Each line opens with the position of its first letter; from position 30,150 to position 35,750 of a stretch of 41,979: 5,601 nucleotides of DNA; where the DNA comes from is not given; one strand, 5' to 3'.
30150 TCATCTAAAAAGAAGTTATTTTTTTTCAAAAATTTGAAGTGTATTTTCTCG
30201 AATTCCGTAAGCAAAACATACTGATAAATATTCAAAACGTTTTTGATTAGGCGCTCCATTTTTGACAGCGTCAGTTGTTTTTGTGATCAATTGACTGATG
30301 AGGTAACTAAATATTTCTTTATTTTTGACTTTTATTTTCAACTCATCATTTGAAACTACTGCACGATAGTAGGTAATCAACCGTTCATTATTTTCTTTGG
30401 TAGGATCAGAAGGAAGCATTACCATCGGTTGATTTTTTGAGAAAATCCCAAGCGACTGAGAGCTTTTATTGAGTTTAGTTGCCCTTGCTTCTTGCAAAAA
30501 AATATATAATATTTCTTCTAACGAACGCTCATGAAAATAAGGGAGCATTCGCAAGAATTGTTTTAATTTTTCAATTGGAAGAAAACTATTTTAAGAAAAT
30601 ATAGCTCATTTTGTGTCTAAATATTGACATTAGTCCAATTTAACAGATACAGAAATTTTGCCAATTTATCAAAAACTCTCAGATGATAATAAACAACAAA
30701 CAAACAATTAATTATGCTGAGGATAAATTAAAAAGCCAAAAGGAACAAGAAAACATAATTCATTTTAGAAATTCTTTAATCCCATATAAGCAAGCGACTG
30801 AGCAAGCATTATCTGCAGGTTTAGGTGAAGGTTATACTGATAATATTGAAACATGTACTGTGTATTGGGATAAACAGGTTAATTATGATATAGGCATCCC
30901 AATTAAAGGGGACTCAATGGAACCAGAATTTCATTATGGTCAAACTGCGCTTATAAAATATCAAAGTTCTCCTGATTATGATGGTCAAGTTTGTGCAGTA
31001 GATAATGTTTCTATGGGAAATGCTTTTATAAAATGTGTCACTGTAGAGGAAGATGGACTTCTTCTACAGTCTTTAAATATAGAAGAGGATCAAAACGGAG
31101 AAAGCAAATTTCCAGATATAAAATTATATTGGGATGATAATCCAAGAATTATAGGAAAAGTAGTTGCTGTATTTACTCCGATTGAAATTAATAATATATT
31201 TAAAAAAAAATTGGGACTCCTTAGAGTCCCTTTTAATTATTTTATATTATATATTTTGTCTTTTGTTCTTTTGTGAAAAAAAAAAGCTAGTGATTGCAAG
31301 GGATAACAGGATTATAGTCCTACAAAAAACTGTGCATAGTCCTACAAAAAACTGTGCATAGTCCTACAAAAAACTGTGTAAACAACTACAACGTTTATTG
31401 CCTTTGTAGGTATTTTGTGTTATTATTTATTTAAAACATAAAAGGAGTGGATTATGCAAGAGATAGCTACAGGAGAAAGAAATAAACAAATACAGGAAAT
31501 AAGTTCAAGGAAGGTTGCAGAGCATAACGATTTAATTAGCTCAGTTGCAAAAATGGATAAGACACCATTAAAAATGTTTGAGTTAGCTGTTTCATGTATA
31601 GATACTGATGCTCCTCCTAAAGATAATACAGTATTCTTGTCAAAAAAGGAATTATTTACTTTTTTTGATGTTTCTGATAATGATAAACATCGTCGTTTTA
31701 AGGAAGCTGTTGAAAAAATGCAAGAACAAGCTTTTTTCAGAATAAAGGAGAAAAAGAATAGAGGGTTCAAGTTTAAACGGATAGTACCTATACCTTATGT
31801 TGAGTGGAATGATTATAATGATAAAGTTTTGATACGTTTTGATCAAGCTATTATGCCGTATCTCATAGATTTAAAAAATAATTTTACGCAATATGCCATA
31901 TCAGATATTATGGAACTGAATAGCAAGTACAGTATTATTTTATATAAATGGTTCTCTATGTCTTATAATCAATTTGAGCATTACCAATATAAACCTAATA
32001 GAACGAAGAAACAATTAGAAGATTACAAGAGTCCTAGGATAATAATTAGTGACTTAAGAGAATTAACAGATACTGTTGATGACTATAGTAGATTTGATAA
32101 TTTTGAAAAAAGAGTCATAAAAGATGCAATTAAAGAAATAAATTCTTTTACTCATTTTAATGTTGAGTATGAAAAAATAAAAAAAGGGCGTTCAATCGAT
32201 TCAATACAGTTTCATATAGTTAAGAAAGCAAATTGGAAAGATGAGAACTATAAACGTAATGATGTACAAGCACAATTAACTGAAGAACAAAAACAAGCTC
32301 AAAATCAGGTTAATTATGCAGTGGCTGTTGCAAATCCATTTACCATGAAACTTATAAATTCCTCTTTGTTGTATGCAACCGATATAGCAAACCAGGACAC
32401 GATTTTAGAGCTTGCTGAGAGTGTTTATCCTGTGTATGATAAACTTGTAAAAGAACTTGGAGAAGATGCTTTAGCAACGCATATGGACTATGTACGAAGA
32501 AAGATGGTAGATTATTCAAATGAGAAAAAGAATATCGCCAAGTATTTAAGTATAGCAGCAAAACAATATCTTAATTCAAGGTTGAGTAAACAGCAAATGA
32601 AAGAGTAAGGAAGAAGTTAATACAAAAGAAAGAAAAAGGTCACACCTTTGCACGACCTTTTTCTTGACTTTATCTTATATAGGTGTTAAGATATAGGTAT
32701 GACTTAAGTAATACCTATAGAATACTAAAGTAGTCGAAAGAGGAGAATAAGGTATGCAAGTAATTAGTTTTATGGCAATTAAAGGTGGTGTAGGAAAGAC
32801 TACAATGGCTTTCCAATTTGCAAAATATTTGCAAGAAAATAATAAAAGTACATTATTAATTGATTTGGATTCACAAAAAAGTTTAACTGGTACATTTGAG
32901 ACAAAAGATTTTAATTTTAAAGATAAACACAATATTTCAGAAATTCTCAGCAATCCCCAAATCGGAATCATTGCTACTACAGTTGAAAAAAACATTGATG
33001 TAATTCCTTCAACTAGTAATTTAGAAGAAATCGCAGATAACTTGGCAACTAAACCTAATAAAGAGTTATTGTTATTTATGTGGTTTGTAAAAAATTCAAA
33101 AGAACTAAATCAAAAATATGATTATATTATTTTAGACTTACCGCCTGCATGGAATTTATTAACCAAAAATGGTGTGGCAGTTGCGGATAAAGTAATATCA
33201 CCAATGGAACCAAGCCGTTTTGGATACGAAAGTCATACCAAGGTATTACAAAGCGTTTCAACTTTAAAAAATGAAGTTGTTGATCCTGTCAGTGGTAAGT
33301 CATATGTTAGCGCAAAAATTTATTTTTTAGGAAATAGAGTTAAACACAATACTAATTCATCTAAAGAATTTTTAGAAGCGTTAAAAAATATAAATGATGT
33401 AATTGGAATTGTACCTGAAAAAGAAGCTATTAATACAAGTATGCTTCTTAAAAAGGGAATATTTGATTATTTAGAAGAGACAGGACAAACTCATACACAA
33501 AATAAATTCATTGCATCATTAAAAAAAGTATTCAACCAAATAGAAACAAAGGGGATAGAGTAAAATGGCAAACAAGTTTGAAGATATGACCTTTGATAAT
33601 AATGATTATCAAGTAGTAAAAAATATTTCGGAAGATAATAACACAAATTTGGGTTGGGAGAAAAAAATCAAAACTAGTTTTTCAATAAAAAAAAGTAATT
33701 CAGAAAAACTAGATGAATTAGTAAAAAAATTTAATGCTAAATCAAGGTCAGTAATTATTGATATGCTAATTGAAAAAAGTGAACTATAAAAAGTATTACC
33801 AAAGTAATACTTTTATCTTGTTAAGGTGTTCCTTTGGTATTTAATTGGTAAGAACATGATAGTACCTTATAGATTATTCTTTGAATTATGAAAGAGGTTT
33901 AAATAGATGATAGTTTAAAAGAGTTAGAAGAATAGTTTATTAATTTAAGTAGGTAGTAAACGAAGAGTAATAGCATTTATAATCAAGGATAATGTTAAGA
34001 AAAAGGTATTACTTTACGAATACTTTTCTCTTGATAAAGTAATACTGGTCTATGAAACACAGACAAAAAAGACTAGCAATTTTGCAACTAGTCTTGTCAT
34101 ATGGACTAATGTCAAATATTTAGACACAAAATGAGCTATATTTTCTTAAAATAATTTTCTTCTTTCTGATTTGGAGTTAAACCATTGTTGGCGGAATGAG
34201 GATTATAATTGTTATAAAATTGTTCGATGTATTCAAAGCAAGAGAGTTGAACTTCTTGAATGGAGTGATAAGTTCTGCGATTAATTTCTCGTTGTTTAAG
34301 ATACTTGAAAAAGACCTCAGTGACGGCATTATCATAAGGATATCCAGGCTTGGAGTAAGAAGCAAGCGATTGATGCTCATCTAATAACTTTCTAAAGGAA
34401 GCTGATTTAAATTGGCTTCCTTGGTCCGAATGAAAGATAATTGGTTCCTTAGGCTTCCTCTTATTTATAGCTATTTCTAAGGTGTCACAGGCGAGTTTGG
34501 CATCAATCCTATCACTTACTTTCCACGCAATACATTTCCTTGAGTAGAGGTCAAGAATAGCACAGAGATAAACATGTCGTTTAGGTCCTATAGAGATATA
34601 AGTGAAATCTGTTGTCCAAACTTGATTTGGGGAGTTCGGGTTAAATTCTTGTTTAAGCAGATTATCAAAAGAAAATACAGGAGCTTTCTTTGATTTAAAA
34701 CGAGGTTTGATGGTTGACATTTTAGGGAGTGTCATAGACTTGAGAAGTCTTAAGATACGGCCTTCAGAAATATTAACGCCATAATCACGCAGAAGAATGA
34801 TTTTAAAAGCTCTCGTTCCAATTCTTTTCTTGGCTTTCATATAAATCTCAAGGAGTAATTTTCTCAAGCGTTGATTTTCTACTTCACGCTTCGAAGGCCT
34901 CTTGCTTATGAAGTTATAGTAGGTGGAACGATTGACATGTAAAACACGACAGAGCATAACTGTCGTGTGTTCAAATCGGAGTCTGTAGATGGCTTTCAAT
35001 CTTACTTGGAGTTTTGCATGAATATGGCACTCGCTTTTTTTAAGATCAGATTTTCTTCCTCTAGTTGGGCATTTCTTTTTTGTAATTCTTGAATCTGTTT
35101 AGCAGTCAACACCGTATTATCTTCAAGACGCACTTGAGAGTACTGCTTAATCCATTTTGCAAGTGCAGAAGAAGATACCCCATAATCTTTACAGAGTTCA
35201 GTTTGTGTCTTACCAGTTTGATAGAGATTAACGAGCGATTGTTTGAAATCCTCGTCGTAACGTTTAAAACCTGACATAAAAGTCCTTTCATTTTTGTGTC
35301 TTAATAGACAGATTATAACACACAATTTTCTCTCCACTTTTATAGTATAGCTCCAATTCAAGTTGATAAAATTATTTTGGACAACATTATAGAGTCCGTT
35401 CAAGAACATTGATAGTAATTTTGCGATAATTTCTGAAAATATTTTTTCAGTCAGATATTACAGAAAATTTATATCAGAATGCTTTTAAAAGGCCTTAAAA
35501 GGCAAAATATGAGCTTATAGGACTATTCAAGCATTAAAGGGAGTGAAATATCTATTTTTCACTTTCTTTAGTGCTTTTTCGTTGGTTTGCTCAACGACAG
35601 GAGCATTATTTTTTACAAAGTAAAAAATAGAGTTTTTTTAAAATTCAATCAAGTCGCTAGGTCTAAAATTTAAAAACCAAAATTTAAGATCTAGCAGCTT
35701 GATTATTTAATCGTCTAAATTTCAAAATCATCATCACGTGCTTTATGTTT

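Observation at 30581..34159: Replication/partition module bracketed by 58-bp inverted copies of an IS3 terminus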

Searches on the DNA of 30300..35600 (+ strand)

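Call 6: search_dna_similar(query=window:30300-35600:+, collection=plasmids, mode=near, max_rows=40)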
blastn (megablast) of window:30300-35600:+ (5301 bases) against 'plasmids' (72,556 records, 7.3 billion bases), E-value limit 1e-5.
Records with a match: 404; places in all: 981; records where one place covers at least 80% of the query: 0.
Best place of each record, by identity: >=99% 24; 95-99% 290; 90-95% 66; 80-90% 21; 60-80% 3.
By first word of the organism name: Lactococcus 373; Enterococcus 21; Streptococcus 4; Leuconostoc 2; Vagococcus 1; Macrococcoides 1; Macrococcus 1; Carnobacterium 1.
By predicted mobility (MOB-suite, as given by PLSDB): mobilizable 302; non-mobilizable 61; conjugative 41.
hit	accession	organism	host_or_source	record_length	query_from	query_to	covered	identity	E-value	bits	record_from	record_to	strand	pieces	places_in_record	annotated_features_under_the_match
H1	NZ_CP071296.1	Lactococcus sp. LG1267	Homo sapiens,mixed culture,Human feces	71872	693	3802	59%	96.2%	0e+0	5097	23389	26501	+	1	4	RepB family plasmid replication initiator protein | ParA family protein | hypothetical protein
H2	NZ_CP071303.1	Lactococcus sp. LG606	Homo sapiens,mixed culture,Human feces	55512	693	3802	59%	95.9%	0e+0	5036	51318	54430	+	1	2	RepB family plasmid replication initiator protein | ParA family protein | hypothetical protein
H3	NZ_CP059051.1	Lactococcus lactis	cell culture,Cheese product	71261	926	5059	56%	96.9%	0e+0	4998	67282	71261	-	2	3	RepB family plasmid replication initiator protein | ParA family protein | hypothetical protein (x2)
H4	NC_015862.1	Lactococcus lactis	-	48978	903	3802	55%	97.0%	0e+0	4879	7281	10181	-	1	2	RepB family plasmid replication initiator protein | ParA family protein | hypothetical protein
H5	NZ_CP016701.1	Lactococcus lactis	Single cell,Dairy fermentation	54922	903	3802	55%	97.0%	0e+0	4879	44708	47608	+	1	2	RepB family plasmid replication initiator protein | ParA family protein | hypothetical protein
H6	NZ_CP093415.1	Lactococcus lactis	Cell culture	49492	903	3802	55%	97.0%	0e+0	4879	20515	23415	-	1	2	RepB family plasmid replication initiator protein | ParA family protein | hypothetical protein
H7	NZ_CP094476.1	Lactococcus lactis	kefir grains,pure culture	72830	903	3802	55%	97.0%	0e+0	4879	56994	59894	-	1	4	RepB family plasmid replication initiator protein | ParA family protein | hypothetical protein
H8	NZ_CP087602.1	Lactococcus lactis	Cell culture,Raw cow milk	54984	903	3802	55%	97.0%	0e+0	4879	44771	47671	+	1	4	RepB family plasmid replication initiator protein | ParA family protein | hypothetical protein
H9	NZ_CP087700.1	Lactococcus lactis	Cell culture,Bryndza sheep milk cheese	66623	903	3802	55%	97.0%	0e+0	4879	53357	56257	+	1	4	RepB family plasmid replication initiator protein | ParA family protein | hypothetical protein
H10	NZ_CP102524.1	Lactococcus lactis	Homo sapiens,Cell culture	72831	903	3802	55%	97.0%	0e+0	4879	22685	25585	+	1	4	RepB family plasmid replication initiator protein | ParA family protein | hypothetical protein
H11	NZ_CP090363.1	Lactococcus lactis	cell culture,Prof Douwe van Sinderen, ...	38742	903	3802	55%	97.0%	0e+0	4879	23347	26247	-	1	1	RepB family plasmid replication initiator protein | ParA family protein | hypothetical protein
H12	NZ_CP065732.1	Lactococcus lactis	-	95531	903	3802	55%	97.0%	0e+0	4879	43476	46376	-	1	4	RepB family plasmid replication initiator protein | ParA family protein | hypothetical protein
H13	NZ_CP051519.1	Lactococcus cremoris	cell culture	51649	903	3802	55%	97.0%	0e+0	4879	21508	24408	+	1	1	RepB family plasmid replication initiator protein | ParA family protein | hypothetical protein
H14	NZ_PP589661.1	Lactococcus sp.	Bacterial culture,Dairy environment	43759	903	3802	55%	97.0%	0e+0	4879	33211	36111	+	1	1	RepB family plasmid replication initiator protein | ParA family protein | hypothetical protein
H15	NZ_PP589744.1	Lactococcus sp.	Bacterial culture,Dairy environment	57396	903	3802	55%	97.0%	0e+0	4879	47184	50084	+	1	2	RepB family plasmid replication initiator protein | ParA family protein | hypothetical protein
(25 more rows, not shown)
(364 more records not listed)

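Call 10: search_dna_similar(query=window:34102-35399:+, collection=plasmids, mode=near, max_rows=25)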
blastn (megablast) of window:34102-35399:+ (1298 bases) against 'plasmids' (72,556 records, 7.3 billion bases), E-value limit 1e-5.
Records with a match: 243; places in all: 439; records where one place covers at least 80% of the query: 143.
Best place of each record, by identity: >=99% 41; 95-99% 153; 90-95% 29; 80-90% 17; 60-80% 3.
By first word of the organism name: Lactococcus 214; Enterococcus 20; Streptococcus 4; Leuconostoc 2; Vagococcus 1; Macrococcoides 1; Macrococcus 1.
By predicted mobility (MOB-suite, as given by PLSDB): mobilizable 175; non-mobilizable 34; conjugative 34.
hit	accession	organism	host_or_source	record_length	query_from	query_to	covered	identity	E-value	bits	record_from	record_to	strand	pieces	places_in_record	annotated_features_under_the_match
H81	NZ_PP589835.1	Lactococcus sp.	Bacterial culture,Dairy environment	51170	1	1255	97%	99.2%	0e+0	2263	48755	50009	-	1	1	none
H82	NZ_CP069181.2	Lactococcus cremoris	Whole organism,Dairy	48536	1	1255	97%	99.2%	0e+0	2263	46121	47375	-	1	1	none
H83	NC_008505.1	Lactococcus cremoris subsp. cremoris SK11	-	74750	1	1254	97%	99.2%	0e+0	2261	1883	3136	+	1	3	none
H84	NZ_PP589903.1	Lactococcus sp.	Bacterial culture,Dairy environment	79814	1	1254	97%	99.2%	0e+0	2261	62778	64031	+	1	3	none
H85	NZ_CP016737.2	Lactococcus cremoris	Single cell,Dairy fermentation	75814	1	1254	97%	99.2%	0e+0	2261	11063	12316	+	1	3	none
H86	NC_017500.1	Lactococcus lactis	-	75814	1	1254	97%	99.1%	0e+0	2254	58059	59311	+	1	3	none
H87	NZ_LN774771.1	Lactococcus piscium MKFS47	cold-stored modified atmosphere ...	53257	1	1255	97%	99.0%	0e+0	2246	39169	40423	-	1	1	ATP-binding protein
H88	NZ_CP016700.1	Lactococcus lactis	Single cell,Dairy fermentation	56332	1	1255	97%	99.0%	0e+0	2246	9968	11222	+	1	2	none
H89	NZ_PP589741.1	Lactococcus sp.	Bacterial culture,Dairy environment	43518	1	1254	97%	99.0%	0e+0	2244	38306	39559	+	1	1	none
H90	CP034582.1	Lactococcus lactis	Single cell,Dairy fermentation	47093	1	1254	97%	98.8%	0e+0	2233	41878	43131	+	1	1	Transposase (x2) | DNA recombinase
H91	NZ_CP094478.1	Lactococcus lactis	kefir grains,pure culture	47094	1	1254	97%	98.8%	0e+0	2233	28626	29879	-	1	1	none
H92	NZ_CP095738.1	Lactococcus lactis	cell culture,kimchi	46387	1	1254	97%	98.8%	0e+0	2233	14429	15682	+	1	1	none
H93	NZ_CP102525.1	Lactococcus lactis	Homo sapiens,Cell culture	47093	1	1254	97%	98.8%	0e+0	2233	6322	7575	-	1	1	none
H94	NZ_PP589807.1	Lactococcus sp.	Bacterial culture,Dairy environment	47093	1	1254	97%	98.8%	0e+0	2233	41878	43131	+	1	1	none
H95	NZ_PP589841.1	Lactococcus sp.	Bacterial culture,Dairy environment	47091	1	1254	97%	98.8%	0e+0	2233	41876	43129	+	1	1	none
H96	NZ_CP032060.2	Lactococcus lactis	Dairy Fermentation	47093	1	1254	97%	98.8%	0e+0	2233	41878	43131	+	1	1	none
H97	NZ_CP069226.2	Lactococcus lactis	Whole organism,Dairy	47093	1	1254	97%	98.8%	0e+0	2233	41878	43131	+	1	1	none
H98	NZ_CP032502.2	Lactococcus lactis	Dairy Fermentation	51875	1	1254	97%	98.8%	0e+0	2233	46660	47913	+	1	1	none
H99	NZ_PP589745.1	Lactococcus sp.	Bacterial culture,Dairy environment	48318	1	1254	97%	98.7%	0e+0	2228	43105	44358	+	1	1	none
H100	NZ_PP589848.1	Lactococcus sp.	Bacterial culture,Dairy environment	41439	1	1255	97%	98.6%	0e+0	2218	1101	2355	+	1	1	replication initiator protein A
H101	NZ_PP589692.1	Lactococcus sp.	Bacterial culture,Dairy environment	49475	1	1254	97%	98.6%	0e+0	2217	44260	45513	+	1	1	none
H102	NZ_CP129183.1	Lactococcus lactis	Single cell,Dairy fermentation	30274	1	1254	97%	98.6%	0e+0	2217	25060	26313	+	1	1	none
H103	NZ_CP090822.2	Lactococcus lactis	cell culture,Cork University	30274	1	1254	97%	98.6%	0e+0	2217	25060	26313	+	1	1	none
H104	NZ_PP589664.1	Lactococcus sp.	Bacterial culture,Dairy environment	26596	1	1255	97%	98.5%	0e+0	2213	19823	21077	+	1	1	none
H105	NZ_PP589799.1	Lactococcus sp.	Bacterial culture,Dairy environment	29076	1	1255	97%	98.5%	0e+0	2213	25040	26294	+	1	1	none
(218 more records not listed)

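Call 16: search_dna_similar(query=window:30530-30730:+, collection=plasmids, mode=distant, max_rows=30)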
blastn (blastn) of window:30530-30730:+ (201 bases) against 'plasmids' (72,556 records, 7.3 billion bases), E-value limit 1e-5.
Records with a match: 238; places in all: 386; records where one place covers at least 80% of the query: 0.
Best place of each record, by identity: >=99% 4; 95-99% 111; 90-95% 105; 80-90% 18.
By first word of the organism name: Lactococcus 216; Enterococcus 14; Streptococcus 4; Macrococcoides 1; Macrococcus 1; Vagococcus 1; Carnobacterium 1.
By predicted mobility (MOB-suite, as given by PLSDB): mobilizable 171; non-mobilizable 34; conjugative 33.
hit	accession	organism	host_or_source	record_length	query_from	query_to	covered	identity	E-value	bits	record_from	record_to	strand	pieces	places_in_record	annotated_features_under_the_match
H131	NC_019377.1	Lactococcus cremoris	-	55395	49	201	76%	96.1%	2e-33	249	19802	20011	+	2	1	S24 family peptidase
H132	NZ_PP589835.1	Lactococcus sp.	Bacterial culture,Dairy environment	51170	49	201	76%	96.1%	2e-33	249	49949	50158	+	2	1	S24 family peptidase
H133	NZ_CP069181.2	Lactococcus cremoris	Whole organism,Dairy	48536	49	201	76%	96.1%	2e-33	249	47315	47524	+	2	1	S24 family peptidase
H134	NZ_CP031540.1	Lactococcus cremoris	prokaryote,dairy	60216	49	201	76%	94.8%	2e-32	239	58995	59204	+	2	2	S24 family peptidase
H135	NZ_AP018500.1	Lactococcus cremoris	-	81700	49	201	76%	94.8%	2e-32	239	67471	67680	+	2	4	S24 family peptidase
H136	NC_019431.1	Lactococcus cremoris subsp. cremoris UC509.9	-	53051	49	201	76%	94.8%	2e-32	239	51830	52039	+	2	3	S24 family peptidase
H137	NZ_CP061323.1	Lactococcus lactis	butter,butter starter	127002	49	201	76%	94.8%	2e-32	239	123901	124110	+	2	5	S24 family peptidase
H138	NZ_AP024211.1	Lactococcus cremoris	-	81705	49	201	76%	94.8%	2e-32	239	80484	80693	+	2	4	S24 family peptidase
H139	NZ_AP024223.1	Lactococcus cremoris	-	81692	49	201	76%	94.8%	2e-32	239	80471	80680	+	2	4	S24 family peptidase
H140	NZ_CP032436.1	Lactococcus cremoris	Dairy Fermentation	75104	49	201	76%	94.8%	2e-32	239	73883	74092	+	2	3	S24 family peptidase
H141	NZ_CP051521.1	Lactococcus cremoris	cell culture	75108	49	201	76%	94.8%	2e-32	239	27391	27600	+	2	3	S24 family peptidase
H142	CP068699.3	Lactococcus cremoris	Whole organism,Dairy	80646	49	201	76%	94.8%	2e-32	239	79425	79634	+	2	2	S24 family peptidase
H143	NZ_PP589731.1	Lactococcus sp.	Bacterial culture,Dairy environment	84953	49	201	76%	94.8%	2e-32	239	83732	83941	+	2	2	S24 family peptidase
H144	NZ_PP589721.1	Lactococcus sp.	Bacterial culture,Dairy environment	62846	49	201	76%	94.8%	2e-32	239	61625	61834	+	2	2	S24 family peptidase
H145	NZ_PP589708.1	Lactococcus sp.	Bacterial culture,Dairy environment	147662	49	201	76%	94.8%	2e-32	239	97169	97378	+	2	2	S24 family peptidase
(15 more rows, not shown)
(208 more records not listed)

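Call 17: search_dna_similar(query=window:34000-34200:+, collection=plasmids, mode=distant, max_rows=30)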
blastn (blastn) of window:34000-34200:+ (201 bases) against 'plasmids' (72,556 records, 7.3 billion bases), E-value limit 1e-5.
Records with a match: 337; places in all: 652; records where one place covers at least 80% of the query: 1.
Best place of each record, by identity: >=99% 28; 95-99% 146; 90-95% 109; 80-90% 52; 60-80% 2.
By first word of the organism name: Lactococcus 314; Enterococcus 15; Streptococcus 4; Carnobacterium 1; Macrococcoides 1; Macrococcus 1; Vagococcus 1.
By predicted mobility (MOB-suite, as given by PLSDB): mobilizable 255; non-mobilizable 50; conjugative 32.
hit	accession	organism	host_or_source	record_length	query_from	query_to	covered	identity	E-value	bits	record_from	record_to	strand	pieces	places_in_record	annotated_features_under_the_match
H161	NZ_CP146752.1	Lactococcus garvieae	-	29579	1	201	100%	100.0%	4e-98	363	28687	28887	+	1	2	none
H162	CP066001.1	Lactococcus garvieae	-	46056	1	153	76%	94.8%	2e-37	242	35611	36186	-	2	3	hypothetical protein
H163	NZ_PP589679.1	Lactococcus sp.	Bacterial culture,Dairy environment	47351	89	201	56%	96.5%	2e-44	185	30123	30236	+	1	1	none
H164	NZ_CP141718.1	Lactococcus garvieae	Salmo trutta,cell culture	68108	95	201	53%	94.4%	7e-38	163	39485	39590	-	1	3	none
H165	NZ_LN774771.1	Lactococcus piscium MKFS47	cold-stored modified atmosphere ...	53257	100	201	51%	99.0%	9e-43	180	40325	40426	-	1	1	ATP-binding protein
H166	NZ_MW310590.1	Lactococcus garvieae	-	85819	102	201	50%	100.0%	3e-43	181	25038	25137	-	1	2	none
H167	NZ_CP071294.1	Lactococcus sp. LG1074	Homo sapiens,mixed culture,Human feces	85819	102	201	50%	100.0%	3e-43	181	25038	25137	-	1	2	none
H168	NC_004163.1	Lactococcus lactis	-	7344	100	201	51%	98.0%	1e-41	176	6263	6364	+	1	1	none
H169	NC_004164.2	Lactococcus lactis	-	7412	100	201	51%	98.0%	1e-41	176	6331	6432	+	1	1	none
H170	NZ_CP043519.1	Lactococcus lactis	Cell culture,Laboratory isolate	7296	100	201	51%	98.0%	1e-41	176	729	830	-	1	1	none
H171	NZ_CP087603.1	Lactococcus lactis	Cell culture,Raw cow milk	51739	100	201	51%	98.0%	1e-41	176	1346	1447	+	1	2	none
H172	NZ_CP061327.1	Lactococcus lactis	butter,butter starter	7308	100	201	51%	98.0%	1e-41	176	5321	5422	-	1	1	none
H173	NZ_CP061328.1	Lactococcus lactis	butter,butter starter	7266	100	201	51%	98.0%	1e-41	176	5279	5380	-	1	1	none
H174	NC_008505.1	Lactococcus cremoris subsp. cremoris SK11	-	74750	101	201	50%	98.0%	4e-41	174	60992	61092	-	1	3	none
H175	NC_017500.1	Lactococcus lactis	-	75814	101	201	50%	98.0%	4e-41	174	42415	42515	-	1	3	none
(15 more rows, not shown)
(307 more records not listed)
